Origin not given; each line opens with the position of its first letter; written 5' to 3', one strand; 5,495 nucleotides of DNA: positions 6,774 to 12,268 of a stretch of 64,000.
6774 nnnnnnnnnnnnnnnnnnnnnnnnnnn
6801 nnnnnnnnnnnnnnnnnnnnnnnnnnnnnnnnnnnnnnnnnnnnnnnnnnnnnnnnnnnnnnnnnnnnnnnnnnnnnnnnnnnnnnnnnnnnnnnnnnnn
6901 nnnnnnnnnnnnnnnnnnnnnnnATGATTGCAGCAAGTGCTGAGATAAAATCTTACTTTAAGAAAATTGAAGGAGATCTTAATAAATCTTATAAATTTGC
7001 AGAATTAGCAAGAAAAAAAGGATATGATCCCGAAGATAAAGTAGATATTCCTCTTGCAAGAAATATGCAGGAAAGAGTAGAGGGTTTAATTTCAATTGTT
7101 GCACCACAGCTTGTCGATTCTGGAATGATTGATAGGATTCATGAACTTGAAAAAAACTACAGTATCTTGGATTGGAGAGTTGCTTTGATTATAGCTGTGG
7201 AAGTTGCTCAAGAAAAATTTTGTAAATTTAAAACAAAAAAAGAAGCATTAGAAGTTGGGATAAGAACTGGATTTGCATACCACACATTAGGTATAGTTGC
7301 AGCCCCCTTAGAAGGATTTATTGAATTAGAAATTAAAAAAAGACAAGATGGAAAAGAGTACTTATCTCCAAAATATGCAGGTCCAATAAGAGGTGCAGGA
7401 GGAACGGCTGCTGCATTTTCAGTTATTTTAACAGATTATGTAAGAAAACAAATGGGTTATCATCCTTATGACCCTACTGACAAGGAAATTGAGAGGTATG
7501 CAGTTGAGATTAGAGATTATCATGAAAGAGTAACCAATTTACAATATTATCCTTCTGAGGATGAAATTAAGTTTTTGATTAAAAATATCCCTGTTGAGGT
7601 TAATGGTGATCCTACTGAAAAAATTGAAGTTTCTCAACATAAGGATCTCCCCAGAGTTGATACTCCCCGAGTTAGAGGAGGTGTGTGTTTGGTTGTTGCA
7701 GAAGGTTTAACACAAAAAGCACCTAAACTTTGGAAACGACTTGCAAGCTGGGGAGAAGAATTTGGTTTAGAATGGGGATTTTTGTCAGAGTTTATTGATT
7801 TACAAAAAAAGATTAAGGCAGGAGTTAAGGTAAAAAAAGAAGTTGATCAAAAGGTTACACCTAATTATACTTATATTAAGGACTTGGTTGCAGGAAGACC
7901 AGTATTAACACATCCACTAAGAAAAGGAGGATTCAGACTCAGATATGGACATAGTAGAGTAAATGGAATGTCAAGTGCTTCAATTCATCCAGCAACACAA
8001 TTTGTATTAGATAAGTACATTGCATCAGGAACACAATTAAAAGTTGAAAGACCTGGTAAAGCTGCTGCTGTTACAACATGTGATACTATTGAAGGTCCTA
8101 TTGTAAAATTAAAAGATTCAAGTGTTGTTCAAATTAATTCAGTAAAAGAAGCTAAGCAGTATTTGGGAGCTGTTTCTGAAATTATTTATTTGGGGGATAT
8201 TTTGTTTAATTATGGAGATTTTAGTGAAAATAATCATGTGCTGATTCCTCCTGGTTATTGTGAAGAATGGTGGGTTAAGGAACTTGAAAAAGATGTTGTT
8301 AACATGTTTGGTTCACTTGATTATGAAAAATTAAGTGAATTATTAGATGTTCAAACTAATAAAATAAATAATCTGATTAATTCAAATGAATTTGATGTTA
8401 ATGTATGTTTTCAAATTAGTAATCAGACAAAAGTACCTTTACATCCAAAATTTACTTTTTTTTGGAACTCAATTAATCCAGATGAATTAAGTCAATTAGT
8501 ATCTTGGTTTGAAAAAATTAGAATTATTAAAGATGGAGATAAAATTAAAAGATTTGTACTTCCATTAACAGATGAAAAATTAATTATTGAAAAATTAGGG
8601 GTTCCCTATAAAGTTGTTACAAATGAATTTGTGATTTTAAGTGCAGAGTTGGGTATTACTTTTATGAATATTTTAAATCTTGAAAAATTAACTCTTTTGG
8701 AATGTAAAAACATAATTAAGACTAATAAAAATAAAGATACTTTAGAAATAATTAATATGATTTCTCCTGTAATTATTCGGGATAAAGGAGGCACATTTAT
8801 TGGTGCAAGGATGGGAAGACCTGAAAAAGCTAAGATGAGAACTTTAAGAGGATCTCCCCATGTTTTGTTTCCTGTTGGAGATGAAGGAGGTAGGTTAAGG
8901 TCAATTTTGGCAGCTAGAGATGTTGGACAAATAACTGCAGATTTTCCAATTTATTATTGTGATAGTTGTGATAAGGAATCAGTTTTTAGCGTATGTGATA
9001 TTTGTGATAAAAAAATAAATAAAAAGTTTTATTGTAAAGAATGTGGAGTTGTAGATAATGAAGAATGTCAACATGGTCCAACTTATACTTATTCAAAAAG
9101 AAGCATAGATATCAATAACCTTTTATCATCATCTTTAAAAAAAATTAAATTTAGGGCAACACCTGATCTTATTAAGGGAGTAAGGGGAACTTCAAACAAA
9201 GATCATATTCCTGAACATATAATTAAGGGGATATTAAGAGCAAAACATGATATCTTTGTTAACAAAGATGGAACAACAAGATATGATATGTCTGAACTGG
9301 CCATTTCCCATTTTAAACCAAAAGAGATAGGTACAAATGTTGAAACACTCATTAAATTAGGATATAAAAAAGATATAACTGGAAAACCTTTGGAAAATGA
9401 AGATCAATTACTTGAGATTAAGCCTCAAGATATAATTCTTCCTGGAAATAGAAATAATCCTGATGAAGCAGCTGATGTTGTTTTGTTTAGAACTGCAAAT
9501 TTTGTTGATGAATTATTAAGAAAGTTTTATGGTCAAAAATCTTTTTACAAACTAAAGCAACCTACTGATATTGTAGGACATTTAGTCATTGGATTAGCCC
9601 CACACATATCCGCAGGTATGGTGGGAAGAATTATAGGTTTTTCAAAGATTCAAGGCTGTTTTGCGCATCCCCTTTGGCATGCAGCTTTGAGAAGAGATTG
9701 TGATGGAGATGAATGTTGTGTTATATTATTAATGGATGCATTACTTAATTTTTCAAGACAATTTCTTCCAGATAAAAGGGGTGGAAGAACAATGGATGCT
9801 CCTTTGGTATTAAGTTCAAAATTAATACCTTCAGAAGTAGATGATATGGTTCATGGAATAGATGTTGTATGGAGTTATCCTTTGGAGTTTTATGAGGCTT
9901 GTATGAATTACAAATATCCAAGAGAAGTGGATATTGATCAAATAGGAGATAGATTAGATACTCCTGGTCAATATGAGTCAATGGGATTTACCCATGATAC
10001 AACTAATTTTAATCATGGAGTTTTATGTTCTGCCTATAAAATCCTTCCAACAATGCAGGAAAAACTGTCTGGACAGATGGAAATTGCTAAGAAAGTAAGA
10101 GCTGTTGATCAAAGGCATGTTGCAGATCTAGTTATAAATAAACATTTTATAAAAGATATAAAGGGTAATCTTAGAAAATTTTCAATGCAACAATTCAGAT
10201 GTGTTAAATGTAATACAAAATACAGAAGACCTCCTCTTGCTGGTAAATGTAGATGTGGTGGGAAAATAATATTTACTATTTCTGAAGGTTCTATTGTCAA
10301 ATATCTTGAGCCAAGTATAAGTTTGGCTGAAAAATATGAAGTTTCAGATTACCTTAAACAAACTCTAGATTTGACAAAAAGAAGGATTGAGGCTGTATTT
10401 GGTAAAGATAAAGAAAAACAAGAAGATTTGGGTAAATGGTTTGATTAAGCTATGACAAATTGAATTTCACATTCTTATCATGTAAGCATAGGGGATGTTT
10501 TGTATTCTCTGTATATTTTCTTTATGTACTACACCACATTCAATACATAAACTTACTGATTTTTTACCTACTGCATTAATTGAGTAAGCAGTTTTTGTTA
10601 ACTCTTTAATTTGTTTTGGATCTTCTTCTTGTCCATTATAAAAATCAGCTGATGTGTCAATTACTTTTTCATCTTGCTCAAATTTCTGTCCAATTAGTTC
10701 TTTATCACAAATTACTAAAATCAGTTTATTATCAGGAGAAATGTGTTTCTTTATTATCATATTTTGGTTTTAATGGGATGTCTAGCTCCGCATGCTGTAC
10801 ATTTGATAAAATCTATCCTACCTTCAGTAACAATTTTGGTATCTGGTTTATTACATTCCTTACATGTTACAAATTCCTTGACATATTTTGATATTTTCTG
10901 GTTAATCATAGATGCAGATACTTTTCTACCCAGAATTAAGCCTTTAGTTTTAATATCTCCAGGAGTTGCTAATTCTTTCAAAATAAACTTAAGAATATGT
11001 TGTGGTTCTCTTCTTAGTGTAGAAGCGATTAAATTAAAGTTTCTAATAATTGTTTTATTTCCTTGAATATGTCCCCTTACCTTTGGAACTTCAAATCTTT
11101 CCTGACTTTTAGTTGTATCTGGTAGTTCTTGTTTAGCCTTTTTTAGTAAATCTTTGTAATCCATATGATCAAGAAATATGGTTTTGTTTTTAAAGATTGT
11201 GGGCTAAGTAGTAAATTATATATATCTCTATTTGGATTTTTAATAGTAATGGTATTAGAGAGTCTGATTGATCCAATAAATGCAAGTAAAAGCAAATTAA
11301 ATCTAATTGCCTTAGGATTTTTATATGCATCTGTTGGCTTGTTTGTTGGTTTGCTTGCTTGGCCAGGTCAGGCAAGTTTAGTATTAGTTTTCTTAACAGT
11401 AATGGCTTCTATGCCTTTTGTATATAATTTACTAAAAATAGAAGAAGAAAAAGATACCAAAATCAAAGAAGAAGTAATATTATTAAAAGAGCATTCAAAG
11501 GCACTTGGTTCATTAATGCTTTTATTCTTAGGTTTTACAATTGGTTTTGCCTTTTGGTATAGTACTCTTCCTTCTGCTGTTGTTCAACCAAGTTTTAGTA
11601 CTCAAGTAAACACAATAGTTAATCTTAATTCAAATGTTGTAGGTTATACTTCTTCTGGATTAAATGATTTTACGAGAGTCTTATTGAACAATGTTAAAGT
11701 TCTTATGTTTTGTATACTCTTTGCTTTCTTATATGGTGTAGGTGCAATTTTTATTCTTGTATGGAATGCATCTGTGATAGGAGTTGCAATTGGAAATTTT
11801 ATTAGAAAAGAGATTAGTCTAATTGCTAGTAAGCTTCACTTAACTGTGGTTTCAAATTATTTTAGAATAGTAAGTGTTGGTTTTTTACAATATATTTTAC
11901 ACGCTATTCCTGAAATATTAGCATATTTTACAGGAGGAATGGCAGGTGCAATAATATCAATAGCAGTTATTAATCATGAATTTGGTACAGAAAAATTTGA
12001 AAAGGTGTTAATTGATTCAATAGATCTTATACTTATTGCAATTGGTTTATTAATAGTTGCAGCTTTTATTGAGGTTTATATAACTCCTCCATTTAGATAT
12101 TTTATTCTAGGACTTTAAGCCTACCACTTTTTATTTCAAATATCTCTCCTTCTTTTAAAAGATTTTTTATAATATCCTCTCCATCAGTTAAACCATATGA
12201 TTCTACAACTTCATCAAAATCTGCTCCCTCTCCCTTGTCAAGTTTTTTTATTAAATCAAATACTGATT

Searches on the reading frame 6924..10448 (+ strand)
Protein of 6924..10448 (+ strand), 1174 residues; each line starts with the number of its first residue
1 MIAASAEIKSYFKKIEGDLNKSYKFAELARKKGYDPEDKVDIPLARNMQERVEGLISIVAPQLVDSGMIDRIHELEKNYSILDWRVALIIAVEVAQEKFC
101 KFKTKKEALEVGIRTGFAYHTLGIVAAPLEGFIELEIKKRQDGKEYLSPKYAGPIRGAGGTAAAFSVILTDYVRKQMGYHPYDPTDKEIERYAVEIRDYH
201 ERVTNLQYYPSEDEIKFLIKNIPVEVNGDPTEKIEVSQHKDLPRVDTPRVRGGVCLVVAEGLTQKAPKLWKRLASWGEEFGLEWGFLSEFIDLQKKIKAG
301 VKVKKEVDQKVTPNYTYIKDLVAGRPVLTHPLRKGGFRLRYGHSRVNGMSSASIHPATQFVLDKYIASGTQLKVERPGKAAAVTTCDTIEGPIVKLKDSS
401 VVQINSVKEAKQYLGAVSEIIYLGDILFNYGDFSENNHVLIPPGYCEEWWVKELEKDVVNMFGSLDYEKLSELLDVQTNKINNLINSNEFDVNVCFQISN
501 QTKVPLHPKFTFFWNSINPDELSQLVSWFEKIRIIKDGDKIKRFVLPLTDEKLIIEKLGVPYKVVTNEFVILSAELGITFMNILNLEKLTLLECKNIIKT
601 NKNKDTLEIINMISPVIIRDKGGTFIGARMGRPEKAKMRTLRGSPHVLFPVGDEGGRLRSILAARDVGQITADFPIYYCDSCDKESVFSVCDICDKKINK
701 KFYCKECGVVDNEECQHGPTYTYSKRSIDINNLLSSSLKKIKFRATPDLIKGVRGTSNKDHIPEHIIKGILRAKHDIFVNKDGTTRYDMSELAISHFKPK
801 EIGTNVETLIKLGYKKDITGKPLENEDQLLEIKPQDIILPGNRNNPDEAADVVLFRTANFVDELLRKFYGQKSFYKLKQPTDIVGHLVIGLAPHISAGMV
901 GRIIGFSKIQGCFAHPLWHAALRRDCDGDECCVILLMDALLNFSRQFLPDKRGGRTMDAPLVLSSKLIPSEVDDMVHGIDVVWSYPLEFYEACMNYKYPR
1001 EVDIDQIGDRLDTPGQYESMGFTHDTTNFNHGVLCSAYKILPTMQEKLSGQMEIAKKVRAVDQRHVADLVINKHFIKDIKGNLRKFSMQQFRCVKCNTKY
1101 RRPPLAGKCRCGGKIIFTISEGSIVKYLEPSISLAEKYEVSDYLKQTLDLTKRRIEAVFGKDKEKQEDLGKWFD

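Call 27: search_protein_families(library=pfam, proteins=[window:6924-10448:+])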
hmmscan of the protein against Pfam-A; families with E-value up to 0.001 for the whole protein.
window:6924-10448:+ (1174 aa): 4 families
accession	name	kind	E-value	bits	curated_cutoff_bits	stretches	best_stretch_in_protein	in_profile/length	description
PF24846.1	PolC_DP2_cat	-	1.8e-121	405.2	24.3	1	748-1047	6-299/299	DNA polymerase II large subunit DP2, catalytic domain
PF24844.1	PolC_DP2_central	-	4.3e-120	401.5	24.3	1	305-709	2-368/372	DNA polymerase II large subunit DP2, central domain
PF03833.19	PolC_DP2_N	-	4.4e-88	295.4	24.3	1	10-291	1-269/271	DNA polymerase II large subunit DP2, N-terminal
PF22912.2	zf-DPOE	-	0.00022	21.8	21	1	1088-1139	2-52/58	Zinc finger domain of DNA polymerase-epsilon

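Call 28: find_related_loci(query=window:6924-10448:+, collection=metagenome_contigs, flank=10000)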
Query window:6924-10448:+ (1174 aa) in metagenome_contigs; peptide patterns used: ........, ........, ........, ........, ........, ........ (x = any residue, [..] = any of these).
204 stretches matched a pattern; 128 encode a relative of the query (tblastn E <= 1e-3); the best 80 are kept; 80 distinct loci.
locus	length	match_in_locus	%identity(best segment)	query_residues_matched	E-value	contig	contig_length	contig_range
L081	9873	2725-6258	68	1-1173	0e+0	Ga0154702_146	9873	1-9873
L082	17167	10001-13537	67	1-1173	0e+0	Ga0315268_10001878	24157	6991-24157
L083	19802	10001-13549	62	1-1173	0e+0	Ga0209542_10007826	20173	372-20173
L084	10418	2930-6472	59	2-1173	0e+0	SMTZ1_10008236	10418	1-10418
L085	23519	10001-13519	59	5-1173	0e+0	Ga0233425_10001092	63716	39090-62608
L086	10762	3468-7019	59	1-1173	0e+0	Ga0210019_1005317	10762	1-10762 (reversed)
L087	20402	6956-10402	61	8-1173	0e+0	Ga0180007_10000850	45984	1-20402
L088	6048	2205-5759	58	1-1173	0e+0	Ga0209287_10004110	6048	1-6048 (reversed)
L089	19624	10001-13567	58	1-1173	0e+0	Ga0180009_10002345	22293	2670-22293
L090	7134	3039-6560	59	1-1173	0e+0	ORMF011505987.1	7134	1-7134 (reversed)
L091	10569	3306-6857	59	1-1173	0e+0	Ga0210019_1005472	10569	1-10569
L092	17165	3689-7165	59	1-1172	0e+0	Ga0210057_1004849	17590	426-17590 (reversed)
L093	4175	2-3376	59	59-1173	0e+0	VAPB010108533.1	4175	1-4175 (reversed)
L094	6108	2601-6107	58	1-1157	0e+0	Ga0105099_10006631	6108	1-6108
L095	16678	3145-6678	58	2-1173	0e+0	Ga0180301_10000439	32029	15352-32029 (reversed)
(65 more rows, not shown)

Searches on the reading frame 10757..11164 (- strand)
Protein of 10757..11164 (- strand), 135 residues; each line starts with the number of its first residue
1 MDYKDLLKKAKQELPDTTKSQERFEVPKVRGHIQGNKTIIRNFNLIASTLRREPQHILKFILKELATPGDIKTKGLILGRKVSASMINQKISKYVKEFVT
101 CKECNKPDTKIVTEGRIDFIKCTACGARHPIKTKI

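Call 27: search_protein_families(library=pfam, proteins=[window:10757-11164:-])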
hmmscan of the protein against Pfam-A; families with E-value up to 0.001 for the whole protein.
window:10757-11164:- (135 aa): 2 families
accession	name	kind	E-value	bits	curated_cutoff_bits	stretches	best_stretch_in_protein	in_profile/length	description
PF01873.23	eIF-5_eIF-2B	-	6.2e-37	126.5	27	1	17-128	4-117/117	Domain found in IF2B/IF5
PF19134.6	DUF5817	-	0.00048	20.5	31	1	99-132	4-34/57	Domain of unknown function (DUF5817)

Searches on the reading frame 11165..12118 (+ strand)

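Call 27: search_protein_families(library=pfam, proteins=[window:11165-12118:+])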
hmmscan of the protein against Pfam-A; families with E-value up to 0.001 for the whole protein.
window:11165-12118:+ (317 aa): 1 family
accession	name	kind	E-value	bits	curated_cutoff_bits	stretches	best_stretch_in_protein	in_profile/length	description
PF01944.22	SpoIIM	-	2.5e-13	50.7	26.9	1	118-308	3-163/163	Stage II sporulation protein M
